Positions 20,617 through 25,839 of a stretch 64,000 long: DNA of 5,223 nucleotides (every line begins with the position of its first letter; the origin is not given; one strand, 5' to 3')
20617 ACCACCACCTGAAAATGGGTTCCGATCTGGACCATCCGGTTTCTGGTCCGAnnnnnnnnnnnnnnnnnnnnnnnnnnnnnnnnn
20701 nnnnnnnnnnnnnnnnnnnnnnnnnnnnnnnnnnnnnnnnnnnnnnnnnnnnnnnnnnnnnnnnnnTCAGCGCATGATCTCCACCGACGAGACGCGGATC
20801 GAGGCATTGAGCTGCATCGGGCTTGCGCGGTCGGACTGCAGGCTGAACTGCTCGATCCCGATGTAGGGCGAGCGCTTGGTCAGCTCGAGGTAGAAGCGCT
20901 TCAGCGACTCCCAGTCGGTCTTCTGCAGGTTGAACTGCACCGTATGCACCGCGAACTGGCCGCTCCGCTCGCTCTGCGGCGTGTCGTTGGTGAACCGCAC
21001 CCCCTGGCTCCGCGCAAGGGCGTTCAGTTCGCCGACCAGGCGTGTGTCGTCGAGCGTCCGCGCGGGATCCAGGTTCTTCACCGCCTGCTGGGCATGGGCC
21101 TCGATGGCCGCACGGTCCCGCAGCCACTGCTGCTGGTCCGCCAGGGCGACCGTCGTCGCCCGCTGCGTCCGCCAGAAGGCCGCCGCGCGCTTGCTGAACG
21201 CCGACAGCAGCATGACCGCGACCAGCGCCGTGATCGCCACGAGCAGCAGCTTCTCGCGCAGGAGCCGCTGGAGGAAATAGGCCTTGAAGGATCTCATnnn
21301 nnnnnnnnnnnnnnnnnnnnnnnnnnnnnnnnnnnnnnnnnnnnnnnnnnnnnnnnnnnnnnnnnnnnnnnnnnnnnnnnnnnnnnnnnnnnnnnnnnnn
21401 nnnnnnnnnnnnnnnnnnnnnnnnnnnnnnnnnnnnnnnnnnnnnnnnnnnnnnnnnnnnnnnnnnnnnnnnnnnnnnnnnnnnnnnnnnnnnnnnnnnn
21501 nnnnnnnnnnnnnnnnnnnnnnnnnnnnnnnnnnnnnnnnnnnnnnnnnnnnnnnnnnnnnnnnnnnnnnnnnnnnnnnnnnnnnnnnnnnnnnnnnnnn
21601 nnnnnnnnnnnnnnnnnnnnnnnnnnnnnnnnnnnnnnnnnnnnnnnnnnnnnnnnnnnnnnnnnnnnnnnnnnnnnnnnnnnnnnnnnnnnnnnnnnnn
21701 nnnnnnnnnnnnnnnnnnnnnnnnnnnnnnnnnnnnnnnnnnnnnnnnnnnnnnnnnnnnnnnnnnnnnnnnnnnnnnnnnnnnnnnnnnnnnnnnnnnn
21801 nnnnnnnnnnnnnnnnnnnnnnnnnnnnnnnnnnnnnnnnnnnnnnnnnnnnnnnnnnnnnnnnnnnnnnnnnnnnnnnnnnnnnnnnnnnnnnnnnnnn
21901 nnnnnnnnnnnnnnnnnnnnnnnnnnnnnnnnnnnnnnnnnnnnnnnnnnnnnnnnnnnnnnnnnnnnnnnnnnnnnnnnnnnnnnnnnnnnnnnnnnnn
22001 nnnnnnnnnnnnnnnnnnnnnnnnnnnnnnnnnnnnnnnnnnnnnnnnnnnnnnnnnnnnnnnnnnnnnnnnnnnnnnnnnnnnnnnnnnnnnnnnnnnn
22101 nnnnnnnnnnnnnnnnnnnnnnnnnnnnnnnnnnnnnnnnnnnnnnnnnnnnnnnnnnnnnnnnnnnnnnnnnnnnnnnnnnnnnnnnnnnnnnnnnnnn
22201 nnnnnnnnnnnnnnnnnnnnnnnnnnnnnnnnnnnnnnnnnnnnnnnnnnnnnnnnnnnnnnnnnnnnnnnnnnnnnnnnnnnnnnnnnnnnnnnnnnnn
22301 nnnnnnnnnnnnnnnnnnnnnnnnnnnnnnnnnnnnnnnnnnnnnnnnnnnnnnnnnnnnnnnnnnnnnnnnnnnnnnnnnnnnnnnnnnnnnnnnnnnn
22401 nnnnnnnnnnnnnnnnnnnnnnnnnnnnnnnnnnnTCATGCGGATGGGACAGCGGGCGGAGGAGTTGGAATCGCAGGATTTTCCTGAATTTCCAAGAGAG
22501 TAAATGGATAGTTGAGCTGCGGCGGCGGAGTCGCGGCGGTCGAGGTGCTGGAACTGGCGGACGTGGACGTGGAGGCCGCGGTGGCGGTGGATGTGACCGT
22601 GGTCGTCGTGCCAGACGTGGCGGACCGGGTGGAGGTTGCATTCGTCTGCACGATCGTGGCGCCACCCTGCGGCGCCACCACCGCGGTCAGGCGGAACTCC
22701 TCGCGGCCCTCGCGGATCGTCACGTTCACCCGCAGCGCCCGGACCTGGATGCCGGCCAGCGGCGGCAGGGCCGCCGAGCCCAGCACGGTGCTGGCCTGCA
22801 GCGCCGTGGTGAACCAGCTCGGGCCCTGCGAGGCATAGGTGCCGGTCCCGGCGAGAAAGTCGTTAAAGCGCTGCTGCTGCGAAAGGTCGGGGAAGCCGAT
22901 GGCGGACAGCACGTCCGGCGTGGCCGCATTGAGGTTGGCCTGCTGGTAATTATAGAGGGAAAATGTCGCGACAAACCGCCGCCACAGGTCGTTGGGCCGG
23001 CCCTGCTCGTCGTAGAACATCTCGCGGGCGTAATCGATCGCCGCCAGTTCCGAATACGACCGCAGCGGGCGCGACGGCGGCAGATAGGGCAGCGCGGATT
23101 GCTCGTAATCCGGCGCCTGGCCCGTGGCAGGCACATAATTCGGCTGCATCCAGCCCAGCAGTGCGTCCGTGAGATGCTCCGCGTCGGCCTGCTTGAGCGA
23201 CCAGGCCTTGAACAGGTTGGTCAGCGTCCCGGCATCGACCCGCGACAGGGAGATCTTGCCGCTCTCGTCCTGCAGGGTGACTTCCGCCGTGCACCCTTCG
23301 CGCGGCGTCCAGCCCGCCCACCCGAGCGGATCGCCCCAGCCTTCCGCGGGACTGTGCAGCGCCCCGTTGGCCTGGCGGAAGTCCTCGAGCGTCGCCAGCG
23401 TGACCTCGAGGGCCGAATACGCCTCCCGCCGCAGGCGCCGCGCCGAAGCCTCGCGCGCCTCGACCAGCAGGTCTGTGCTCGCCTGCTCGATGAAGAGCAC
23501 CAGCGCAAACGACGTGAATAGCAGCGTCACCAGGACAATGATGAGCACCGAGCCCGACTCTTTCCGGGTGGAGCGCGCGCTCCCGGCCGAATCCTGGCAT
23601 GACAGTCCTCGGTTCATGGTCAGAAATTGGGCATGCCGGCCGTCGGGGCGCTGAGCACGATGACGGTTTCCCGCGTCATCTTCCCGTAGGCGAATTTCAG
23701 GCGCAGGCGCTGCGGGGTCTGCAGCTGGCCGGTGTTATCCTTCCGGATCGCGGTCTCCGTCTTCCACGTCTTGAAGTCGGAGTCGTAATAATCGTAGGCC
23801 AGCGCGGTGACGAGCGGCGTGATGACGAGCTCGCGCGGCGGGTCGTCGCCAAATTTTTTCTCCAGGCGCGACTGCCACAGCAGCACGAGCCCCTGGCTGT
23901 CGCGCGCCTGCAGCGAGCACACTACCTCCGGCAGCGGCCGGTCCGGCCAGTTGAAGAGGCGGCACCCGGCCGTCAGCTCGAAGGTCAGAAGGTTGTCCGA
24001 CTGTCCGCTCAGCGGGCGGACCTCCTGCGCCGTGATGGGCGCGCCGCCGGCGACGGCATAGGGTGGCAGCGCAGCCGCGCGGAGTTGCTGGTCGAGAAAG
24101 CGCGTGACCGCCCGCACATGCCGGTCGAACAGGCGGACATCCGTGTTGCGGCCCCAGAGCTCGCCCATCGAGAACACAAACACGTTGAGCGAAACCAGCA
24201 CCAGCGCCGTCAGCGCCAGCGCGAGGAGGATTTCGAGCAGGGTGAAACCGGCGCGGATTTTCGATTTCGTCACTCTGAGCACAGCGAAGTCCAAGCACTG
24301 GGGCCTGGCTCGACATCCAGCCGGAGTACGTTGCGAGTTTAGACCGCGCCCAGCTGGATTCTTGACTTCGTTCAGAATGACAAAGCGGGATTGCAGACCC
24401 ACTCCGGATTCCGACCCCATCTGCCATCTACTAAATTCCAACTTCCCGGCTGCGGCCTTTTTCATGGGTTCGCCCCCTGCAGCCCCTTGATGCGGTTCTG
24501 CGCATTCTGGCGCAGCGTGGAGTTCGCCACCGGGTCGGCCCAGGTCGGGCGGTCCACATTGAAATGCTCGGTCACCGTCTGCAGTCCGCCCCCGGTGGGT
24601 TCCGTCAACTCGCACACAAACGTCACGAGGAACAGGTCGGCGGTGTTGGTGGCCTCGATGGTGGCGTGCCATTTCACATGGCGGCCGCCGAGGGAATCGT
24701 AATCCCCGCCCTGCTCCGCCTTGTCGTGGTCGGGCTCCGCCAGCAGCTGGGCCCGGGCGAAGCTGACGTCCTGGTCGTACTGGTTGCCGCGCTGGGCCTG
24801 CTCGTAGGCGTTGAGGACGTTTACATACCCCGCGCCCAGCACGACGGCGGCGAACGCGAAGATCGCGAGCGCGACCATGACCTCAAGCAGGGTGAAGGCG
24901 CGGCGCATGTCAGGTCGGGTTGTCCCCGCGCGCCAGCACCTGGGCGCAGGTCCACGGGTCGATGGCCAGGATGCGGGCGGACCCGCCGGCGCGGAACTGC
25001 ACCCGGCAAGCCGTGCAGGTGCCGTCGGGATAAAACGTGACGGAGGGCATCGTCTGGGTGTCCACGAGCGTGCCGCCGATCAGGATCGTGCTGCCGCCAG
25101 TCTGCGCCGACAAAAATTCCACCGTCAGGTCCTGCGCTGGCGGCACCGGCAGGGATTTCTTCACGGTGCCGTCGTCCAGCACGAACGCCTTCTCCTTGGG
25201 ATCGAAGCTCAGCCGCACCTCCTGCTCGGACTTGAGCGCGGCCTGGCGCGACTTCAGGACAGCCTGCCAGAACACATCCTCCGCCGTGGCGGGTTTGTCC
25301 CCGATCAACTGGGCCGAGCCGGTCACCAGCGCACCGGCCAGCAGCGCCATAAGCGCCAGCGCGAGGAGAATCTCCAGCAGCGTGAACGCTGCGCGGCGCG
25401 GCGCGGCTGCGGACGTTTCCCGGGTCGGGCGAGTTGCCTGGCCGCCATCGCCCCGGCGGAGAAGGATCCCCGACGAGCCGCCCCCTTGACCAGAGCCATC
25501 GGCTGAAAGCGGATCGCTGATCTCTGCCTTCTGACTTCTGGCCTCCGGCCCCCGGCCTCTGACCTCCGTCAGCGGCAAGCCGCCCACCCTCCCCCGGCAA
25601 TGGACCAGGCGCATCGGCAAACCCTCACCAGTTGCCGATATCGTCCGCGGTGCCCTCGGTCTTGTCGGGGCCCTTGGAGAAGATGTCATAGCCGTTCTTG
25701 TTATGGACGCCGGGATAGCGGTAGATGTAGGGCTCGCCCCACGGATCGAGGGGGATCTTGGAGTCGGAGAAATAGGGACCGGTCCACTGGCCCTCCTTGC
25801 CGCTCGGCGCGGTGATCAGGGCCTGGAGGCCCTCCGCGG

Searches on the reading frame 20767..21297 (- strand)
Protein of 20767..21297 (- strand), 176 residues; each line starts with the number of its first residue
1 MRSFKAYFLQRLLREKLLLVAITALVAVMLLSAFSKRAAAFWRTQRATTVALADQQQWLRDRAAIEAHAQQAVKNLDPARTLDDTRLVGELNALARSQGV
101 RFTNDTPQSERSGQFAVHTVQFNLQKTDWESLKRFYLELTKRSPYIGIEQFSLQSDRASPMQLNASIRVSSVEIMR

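Call 15: search_protein_families(library=ncbifam, proteins=[window:20767-21297:-], max_evalue=0.1)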
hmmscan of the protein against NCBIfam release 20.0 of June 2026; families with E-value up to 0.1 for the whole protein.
window:20767-21297:- (176 aa): 1 family
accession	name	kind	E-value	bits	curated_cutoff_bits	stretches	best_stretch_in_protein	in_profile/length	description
NF040576.1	T2SS_GspM_XpsM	equivalog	4.5e-05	23.2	60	1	17-164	10-161/180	type II secretion system protein GspM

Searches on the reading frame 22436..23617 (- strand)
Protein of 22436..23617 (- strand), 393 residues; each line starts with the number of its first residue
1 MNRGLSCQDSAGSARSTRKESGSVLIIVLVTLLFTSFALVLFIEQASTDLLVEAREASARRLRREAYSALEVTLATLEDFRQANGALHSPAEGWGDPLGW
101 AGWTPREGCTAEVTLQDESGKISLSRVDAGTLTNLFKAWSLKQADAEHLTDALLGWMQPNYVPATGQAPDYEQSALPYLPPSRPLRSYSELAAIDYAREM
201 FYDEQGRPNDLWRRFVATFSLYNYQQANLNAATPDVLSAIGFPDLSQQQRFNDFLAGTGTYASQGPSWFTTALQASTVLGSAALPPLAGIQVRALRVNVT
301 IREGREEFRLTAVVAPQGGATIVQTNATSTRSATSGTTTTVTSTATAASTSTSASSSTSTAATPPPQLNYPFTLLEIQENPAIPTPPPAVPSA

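Call 5: search_protein_families(library=pfam, proteins=[window:22436-23617:-], max_evalue=0.01)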
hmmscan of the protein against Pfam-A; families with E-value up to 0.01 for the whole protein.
window:22436-23617:- (393 aa): 1 family
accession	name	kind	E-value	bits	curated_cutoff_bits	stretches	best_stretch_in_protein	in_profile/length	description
PF21687.3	T2SSK_1st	-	3.7e-09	37.7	26.2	1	130-199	21-92/107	Type II secretion system (T2SS), protein K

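Call 15: search_protein_families(library=ncbifam, proteins=[window:22436-23617:-], max_evalue=0.1)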
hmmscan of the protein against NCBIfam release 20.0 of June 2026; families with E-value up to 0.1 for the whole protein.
window:22436-23617:- (393 aa): 1 family
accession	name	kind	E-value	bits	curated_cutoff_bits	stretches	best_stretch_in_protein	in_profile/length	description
NF037980.1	T2SS_GspK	equivalog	4.4e-13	49.4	130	1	21-319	2-299/307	type II secretion system minor pseudopilin GspK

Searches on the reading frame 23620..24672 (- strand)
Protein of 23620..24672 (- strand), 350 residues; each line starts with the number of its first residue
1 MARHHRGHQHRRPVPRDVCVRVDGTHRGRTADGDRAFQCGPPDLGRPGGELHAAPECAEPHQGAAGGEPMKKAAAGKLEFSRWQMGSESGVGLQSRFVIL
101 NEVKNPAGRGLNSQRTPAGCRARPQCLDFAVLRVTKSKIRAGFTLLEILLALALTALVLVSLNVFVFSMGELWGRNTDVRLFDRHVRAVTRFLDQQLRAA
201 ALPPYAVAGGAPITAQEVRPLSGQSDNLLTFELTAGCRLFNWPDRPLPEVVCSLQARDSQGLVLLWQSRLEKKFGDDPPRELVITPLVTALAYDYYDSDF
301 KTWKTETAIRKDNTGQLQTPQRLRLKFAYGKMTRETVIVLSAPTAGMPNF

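Call 5: search_protein_families(library=pfam, proteins=[window:23620-24672:-], max_evalue=0.01)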
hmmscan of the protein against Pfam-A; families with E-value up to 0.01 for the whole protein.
window:23620-24672:- (350 aa): 1 family
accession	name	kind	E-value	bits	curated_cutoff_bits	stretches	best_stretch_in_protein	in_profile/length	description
PF07963.17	N_methyl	-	5.7e-05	23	21.2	1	140-161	4-25/27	Prokaryotic N-terminal methylation motif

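Call 15: search_protein_families(library=ncbifam, proteins=[window:23620-24672:-], max_evalue=0.1)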
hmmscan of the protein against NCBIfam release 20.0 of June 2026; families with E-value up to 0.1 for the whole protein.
window:23620-24672:- (350 aa): 9 families
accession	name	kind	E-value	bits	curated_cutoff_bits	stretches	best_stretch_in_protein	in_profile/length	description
NF006453.0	PRK08808.1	equivalog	0.00039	19.6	295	1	139-201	5-67/211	type II secretion system protein J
TIGR01707.1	gspI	equivalog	0.0016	18.9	44.35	1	142-162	1-21/101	type II secretion system minor pseudopilin GspI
TIGR02532.1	IV_pilin_GFxxxE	domain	0.0018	18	16.3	1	140-160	1-21/24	prepilin-type N-terminal cleavage/methylation domain-containing protein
NF007848.0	PRK10557.1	equivalog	0.0029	16.9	120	1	138-198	8-68/192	prepilin peptidase-dependent protein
TIGR01711.1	gspJ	equivalog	0.0052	16.6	64.85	1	141-334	1-187/192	type II secretion system minor pseudopilin GspJ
TIGR02599.1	TIGR02599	subfamily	0.0087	15.3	256.5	1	142-205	1-64/361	Verru_Chthon cassette protein C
NF041002.1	pilin_ComGF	equivalog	0.012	15.9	80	1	141-166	2-27/139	competence type IV pilus minor pilin ComGF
NF038304.1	EPS_HpsC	equivalog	0.029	14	200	1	134-170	14-50/318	hormogonium polysaccharide secretion pseudopilin HpsC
TIGR01708.2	typeII_sec_gspH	equivalog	0.044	13.8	80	1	141-159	2-20/169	type II secretion system minor pseudopilin GspH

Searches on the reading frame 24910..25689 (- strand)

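Call 5: search_protein_families(library=pfam, proteins=[window:24910-25689:-], max_evalue=0.01)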
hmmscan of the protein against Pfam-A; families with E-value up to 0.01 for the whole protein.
window:24910-25689:- (259 aa): 2 families
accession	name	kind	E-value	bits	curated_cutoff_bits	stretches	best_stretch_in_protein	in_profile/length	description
PF07963.17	N_methyl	-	1.4e-05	24.9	21.2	1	98-121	3-26/27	Prokaryotic N-terminal methylation motif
PF12019.13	GspH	-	0.0091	16.9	21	0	147-243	12-104/108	Type II transport protein GspH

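Call 15: search_protein_families(library=ncbifam, proteins=[window:24910-25689:-], max_evalue=0.1)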
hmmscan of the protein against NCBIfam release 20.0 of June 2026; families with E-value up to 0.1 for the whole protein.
window:24910-25689:- (259 aa): 9 families
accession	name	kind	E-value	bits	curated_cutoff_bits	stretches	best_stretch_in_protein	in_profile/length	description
TIGR01708.2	typeII_sec_gspH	equivalog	3.4e-05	23.9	80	1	102-241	4-156/169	type II secretion system minor pseudopilin GspH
NF040982.1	ComGD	equivalog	0.00013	22.3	70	1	100-174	2-77/139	competence type IV pilus minor pilin ComGD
NF047827.1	T3SSXpsH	equivalog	0.00081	19.2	160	1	102-238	3-125/145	type II secretion system protein XpsH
TIGR02532.1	IV_pilin_GFxxxE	domain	0.0019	18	16.3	1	100-121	2-23/24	prepilin-type N-terminal cleavage/methylation domain-containing protein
NF041013.1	T4P_ComGE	equivalog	0.0035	17.4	49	1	101-129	5-33/83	competence type IV pilus minor pilin ComGE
TIGR01707.1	gspI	equivalog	0.0036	17.8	44.35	1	102-152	2-52/101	type II secretion system minor pseudopilin GspI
NF047828.1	T3SSXpsI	equivalog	0.0082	16.2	150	1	101-189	3-87/132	type II secretion system protein XpsI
NF041002.1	pilin_ComGF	equivalog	0.025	14.8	80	1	100-124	2-26/139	competence type IV pilus minor pilin ComGF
NF052375.1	antisigma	equivalog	0.026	14.5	100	1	85-171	67-153/217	anti-sigma factor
